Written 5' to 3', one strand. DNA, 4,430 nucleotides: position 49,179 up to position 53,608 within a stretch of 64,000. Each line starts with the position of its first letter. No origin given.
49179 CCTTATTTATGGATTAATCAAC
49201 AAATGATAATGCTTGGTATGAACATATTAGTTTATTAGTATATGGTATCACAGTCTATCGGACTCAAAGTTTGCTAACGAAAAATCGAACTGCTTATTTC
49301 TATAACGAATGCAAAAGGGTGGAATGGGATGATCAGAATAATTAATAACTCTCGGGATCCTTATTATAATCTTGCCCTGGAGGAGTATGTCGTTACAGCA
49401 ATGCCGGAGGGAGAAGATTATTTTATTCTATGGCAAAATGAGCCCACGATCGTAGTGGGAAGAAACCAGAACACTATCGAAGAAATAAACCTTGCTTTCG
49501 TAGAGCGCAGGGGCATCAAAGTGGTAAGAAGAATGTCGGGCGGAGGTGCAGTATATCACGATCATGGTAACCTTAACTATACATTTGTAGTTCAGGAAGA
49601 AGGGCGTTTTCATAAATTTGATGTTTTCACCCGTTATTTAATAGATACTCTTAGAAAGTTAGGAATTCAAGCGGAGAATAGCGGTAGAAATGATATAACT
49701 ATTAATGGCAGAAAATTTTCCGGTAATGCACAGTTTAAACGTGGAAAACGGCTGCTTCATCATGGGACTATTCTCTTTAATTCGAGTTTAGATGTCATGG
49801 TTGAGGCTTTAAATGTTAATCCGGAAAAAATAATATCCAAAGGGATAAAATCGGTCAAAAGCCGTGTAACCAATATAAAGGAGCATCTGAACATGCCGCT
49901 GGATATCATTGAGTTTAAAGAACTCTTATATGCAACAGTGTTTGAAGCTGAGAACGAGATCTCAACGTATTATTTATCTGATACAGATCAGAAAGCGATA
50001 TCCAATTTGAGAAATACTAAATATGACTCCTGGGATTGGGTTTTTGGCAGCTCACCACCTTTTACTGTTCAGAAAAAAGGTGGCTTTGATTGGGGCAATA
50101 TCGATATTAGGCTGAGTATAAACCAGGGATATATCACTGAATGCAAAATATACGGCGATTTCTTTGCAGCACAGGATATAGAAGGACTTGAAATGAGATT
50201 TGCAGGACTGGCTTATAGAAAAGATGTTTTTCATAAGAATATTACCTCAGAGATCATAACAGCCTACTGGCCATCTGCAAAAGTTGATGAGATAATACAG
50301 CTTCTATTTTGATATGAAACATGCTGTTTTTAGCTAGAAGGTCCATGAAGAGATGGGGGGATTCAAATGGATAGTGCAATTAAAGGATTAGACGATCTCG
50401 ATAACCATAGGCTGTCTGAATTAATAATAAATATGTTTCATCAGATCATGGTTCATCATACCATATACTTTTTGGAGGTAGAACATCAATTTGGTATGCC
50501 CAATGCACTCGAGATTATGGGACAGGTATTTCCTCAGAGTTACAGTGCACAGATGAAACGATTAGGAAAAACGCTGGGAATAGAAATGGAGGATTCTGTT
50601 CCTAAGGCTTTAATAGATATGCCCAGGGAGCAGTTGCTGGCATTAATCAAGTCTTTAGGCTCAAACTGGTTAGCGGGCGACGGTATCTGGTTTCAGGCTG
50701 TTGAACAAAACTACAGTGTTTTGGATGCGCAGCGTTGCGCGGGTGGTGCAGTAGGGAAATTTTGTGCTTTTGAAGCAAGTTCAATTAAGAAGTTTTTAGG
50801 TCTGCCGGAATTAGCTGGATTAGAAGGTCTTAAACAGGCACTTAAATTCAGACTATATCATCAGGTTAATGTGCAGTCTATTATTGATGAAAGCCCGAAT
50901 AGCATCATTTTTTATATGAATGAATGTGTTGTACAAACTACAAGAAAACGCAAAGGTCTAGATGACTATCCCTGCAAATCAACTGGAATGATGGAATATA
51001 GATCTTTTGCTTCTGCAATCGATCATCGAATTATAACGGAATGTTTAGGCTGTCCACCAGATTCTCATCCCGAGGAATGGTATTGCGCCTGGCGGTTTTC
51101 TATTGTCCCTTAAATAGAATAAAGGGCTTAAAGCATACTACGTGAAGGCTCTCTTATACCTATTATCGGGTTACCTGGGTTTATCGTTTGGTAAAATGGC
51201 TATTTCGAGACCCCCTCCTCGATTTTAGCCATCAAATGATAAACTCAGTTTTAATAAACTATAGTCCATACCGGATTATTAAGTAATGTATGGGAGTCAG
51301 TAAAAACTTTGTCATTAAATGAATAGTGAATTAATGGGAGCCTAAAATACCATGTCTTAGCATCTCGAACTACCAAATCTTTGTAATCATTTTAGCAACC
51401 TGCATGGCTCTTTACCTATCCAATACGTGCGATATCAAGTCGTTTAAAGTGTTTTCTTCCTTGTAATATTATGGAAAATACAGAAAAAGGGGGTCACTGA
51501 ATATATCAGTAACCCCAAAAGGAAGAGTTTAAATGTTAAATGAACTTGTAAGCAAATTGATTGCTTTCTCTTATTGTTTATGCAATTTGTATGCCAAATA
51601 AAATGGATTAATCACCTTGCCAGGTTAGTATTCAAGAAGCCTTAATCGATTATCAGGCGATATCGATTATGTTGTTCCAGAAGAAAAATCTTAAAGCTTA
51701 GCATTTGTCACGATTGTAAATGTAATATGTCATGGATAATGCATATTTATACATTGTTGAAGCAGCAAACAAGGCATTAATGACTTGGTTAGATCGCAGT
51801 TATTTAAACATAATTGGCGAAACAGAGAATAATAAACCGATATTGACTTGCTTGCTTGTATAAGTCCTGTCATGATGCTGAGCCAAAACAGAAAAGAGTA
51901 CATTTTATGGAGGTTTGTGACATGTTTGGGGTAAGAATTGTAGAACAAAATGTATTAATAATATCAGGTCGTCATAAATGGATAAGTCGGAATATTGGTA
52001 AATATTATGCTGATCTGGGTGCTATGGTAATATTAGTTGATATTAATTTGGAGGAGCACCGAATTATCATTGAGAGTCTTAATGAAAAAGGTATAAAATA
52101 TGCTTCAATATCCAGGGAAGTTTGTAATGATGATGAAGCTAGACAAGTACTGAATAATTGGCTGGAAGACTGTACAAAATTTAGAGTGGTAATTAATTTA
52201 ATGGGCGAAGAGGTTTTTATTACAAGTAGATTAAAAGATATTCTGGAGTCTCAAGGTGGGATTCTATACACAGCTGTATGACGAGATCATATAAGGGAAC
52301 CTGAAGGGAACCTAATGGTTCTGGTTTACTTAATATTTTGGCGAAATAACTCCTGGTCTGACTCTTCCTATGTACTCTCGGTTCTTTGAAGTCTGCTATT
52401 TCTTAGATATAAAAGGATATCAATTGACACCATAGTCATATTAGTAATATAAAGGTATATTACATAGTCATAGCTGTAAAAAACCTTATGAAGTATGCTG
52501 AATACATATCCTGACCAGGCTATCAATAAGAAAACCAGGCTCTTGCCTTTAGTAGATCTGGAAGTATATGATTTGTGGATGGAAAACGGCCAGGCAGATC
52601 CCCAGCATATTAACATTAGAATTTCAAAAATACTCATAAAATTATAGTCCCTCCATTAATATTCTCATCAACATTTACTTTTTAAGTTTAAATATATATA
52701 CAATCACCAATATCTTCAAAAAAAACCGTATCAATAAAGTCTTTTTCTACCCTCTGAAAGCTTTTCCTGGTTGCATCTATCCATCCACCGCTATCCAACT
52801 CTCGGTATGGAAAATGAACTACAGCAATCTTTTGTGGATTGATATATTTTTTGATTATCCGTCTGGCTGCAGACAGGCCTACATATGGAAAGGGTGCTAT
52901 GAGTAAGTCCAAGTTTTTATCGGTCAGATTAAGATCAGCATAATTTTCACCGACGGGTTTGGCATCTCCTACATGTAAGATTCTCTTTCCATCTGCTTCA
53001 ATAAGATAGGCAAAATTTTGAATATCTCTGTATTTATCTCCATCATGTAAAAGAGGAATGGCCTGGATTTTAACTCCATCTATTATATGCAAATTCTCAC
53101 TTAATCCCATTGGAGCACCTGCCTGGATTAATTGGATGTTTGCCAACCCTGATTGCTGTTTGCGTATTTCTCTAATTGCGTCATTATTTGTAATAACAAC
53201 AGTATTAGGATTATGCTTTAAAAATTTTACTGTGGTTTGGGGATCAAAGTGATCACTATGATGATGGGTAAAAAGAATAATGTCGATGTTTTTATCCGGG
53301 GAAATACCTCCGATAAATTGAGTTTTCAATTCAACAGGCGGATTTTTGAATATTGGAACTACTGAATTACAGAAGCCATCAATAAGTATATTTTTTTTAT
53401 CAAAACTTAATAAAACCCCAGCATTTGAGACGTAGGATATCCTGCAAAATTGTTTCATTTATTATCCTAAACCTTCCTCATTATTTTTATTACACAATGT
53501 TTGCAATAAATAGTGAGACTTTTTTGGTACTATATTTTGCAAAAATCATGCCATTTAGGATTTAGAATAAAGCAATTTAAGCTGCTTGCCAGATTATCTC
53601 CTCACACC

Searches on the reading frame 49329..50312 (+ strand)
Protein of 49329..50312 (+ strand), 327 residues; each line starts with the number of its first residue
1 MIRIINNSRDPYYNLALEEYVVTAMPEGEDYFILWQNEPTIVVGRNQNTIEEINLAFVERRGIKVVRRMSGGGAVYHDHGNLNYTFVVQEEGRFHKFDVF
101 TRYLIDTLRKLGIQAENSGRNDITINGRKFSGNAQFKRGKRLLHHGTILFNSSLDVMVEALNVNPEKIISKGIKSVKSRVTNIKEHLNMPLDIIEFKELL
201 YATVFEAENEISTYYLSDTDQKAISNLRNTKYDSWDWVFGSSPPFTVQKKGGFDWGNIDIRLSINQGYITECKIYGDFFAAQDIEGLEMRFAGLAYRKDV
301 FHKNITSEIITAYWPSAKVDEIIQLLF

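Call 8: search_protein_families(library=pfam, proteins=[window:49329-50312:+])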
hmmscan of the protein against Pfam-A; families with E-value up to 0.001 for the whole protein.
window:49329-50312:+ (327 aa): 3 families
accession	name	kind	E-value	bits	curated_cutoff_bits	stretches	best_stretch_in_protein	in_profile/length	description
PF21948.1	LplA-B_cat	-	6.7e-70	235.5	27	1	10-202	1-197/200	Lipoyl protein ligase A/B catalytic domain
PF10437.14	Lip_prot_lig_C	-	2.1e-21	76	24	1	242-326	1-85/85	Bacterial lipoate protein ligase C-terminus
PF03099.24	BPL_LplA_LipB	-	3.9e-13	49.9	21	1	47-150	8-130/133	Biotin/lipoate A/B protein ligase family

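Call 30: search_protein_families(library=ncbifam, proteins=[window:49329-50312:+], max_evalue=1e-10)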
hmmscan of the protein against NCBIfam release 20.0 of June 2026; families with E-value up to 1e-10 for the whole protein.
window:49329-50312:+ (327 aa): 4 families
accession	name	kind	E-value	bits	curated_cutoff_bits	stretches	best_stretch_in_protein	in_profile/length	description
TIGR00545.2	lipoyltrans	equivalog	6.7e-127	423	280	1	1-327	1-328/328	lipoate--protein ligase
NF053790.1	LplA_LipA_fuse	exception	6.8e-83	279.2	800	1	7-327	11-325/606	bifunctional lipoate--protein ligase/lipoyl synthase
NF053750.1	LplA_large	exception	2.9e-34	118.6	480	1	11-239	10-246/248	lipoate-protein ligase large subunit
NF053751.1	LplAB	exception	1.8e-30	106.1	550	1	6-238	105-344/348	lipoate-protein ligase LplAB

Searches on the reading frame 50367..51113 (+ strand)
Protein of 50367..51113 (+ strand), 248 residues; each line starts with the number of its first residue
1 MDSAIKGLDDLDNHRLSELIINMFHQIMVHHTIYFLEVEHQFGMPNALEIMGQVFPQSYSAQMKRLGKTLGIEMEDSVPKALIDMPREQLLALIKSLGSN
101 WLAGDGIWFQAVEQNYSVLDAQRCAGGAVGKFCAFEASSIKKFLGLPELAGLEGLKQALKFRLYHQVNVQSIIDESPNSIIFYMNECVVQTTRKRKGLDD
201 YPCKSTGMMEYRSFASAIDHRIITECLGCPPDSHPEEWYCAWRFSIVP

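Call 8: search_protein_families(library=pfam, proteins=[window:50367-51113:+])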
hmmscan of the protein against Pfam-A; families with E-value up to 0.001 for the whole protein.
window:50367-51113:+ (248 aa): 1 family
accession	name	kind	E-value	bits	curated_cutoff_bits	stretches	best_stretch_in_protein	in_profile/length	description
PF19620.4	DUF6125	-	1.1e-63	214.5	27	1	85-245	3-163/164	Family of unknown function (DUF6125)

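Call 30: search_protein_families(library=ncbifam, proteins=[window:50367-51113:+], max_evalue=1e-10)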
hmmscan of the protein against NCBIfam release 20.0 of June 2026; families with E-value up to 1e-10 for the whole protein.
window:50367-51113:+ (248 aa): 0 families

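Call 75: find_homologous_proteins(query=window:50367-51110:+, max_evalue=1e-10)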
Query window:50367-51110:+ (248 aa): 2143 proteins with E <= 1e-10 among 2501 candidates; the best 120 are listed.
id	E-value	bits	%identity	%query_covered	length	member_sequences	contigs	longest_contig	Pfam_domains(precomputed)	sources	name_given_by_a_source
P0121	1.1e-147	508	87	99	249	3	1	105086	PF19620.5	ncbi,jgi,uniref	ncbi:hypothetical protein ASZ90_019927 [hydrocarbon metagenome]|uniref:Cytosolic protein n=1 Tax=hyd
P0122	2.6e-126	438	74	99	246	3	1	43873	PF19620.5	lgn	-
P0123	1.4e-122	426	72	99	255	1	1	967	PF19620.5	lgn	-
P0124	1.4e-120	420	71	98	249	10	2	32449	PF19620.5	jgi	jgi:hypothetical protein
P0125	3.3e-115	402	69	96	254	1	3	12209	PF19620.5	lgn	-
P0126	9.2e-114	397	67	99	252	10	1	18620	PF14196.12,PF19620.5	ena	-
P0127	1.0e-113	397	65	99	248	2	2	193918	PF19620.5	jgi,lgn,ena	-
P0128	3.1e-113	396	67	98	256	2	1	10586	PF19620.5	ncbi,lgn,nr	ncbi:MAG: cytosolic protein [Deltaproteobacteria bacterium]|nr:cytosolic protein [Deltaproteobacteri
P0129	1.5e-112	393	66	99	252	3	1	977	PF19620.5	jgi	jgi:hypothetical protein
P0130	1.3e-110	387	68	96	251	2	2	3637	PF19620.5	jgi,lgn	jgi:hypothetical protein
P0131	4.1e-110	385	65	99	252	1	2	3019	PF19620.5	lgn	-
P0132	5.6e-110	385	65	99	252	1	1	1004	PF19620.5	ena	-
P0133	5.5e-109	382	65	99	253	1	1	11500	PF19620.5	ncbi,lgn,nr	ncbi:MAG: cytosolic protein [Deltaproteobacteria bacterium]|nr:cytosolic protein [Deltaproteobacteri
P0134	3.5e-108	379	64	98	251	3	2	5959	PF19620.5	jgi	jgi:hypothetical protein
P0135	3.3e-107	376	66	98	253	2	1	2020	PF19620.5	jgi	-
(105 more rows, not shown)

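Call 76: find_encoding_contigs(protein=P0121, flank=10000, max_places=1)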
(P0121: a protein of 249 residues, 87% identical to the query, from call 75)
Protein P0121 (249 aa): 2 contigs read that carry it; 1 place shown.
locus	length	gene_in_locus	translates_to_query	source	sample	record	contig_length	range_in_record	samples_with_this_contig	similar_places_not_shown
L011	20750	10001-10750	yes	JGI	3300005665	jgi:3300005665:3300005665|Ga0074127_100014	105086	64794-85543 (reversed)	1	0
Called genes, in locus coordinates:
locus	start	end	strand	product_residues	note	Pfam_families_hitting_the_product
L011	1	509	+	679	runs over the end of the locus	PF00989:PAS (faint), PF13188:PAS_8 (faint), PF08448:PAS_4 (weak), PF13426:PAS_9 (weak), PF00158:Sigma54_activat, PF14532:Sigma54_activ_2, PF25601:AAA_lid_14, PF18024:HTH_50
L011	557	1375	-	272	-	PF01513:NAD_kinase, PF20143:NAD_kinase_C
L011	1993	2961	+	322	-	PF02779:Transket_pyr, PF02780:Transketolase_C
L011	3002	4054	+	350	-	PF08240:ADH_N, PF16912:Glu_dehyd_C, PF00107:ADH_zinc_N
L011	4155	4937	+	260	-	PF00378:ECH_1, PF16113:ECH_2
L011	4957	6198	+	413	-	PF00364:Biotin_lipoyl, PF25997:BSH_YhbJ (weak), PF02817:E3_binding, PF00198:2-oxoacid_dh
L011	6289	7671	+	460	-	PF01134:GIDA, PF01262:AlaDh_PNT_C (faint), PF01266:DAO (faint), PF07992:Pyr_redox_2, PF12831:FAD_oxidored, PF13738:Pyr_redox_3, PF00070:Pyr_redox, PF02852:Pyr_redox_dim, +2 more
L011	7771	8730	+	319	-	PF00676:E1_dh, PF02775:TPP_enzyme_C (faint)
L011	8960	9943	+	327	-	PF21948:LplA-B_cat, PF03099:BPL_LplA_LipB, PF10437:Lip_prot_lig_C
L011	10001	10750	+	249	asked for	PF19620:DUF6125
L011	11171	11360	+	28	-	-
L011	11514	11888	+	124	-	-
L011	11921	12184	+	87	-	-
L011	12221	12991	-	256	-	PF13483:Lactamase_B_3, PF00753:Lactamase_B (faint), PF12706:Lactamase_B_2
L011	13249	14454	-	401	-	PF17863:AAA_lid_2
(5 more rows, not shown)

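Call 77: find_encoding_contigs(protein=P0122, flank=10000, max_places=1)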
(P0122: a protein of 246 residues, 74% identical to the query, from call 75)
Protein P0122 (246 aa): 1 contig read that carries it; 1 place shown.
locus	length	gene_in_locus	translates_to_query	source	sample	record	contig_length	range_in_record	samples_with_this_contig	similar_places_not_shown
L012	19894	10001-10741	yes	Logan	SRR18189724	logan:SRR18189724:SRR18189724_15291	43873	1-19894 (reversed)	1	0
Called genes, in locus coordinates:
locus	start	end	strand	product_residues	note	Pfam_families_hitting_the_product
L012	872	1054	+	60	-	-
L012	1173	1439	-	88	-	-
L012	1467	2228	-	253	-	PF13483:Lactamase_B_3, PF12706:Lactamase_B_2 (weak)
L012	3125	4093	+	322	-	PF02779:Transket_pyr, PF02780:Transketolase_C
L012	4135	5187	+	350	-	PF08240:ADH_N, PF16912:Glu_dehyd_C, PF00107:ADH_zinc_N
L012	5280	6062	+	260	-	PF00378:ECH_1, PF16113:ECH_2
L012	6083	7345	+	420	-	PF00364:Biotin_lipoyl, PF02817:E3_binding, PF00198:2-oxoacid_dh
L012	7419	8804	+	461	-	PF01134:GIDA, PF01262:AlaDh_PNT_C (faint), PF01266:DAO (faint), PF07992:Pyr_redox_2, PF12831:FAD_oxidored, PF13738:Pyr_redox_3, PF00070:Pyr_redox, PF02852:Pyr_redox_dim, +3 more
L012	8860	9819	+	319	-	PF00676:E1_dh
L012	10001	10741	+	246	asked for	PF19620:DUF6125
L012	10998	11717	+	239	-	PF00072:Response_reg, PF00486:Trans_reg_C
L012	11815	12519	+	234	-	PF00072:Response_reg, PF00486:Trans_reg_C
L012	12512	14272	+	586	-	PF16736:sCache_like, PF00672:HAMP, PF00989:PAS, PF13188:PAS_8 (weak), PF13426:PAS_9 (weak), PF00512:HisKA, PF02518:HATPase_c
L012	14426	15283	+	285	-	PF12849:PBP_like_2, PF01547:SBP_bac_1, PF13531:SBP_bac_11, PF12727:PBP_like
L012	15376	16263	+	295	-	PF00528:BPD_transp_1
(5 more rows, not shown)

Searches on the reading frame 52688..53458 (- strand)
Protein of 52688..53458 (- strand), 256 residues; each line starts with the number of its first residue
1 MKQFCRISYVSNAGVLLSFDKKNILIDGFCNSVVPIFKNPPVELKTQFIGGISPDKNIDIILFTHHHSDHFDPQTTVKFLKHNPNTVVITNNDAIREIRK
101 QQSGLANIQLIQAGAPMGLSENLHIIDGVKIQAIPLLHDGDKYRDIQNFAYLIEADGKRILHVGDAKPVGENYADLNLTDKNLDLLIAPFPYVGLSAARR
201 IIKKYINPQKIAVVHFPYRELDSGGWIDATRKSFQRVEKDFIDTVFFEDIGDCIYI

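Call 8: search_protein_families(library=pfam, proteins=[window:52688-53458:-])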
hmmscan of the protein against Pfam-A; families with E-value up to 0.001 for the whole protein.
window:52688-53458:- (256 aa): 3 families
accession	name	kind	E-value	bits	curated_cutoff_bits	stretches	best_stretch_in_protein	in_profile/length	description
PF13483.12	Lactamase_B_3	-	1e-12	48.8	24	1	6-169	1-114/160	Beta-lactamase superfamily domain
PF12706.13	Lactamase_B_2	-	4e-11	43.3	27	1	54-173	25-150/200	Beta-lactamase superfamily domain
PF00753.33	Lactamase_B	-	0.00017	22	22.7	0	15-71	10-57/196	Metallo-beta-lactamase superfamily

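Call 30: search_protein_families(library=ncbifam, proteins=[window:52688-53458:-], max_evalue=1e-10)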
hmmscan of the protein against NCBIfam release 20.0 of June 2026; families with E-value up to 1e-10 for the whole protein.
window:52688-53458:- (256 aa): 0 families
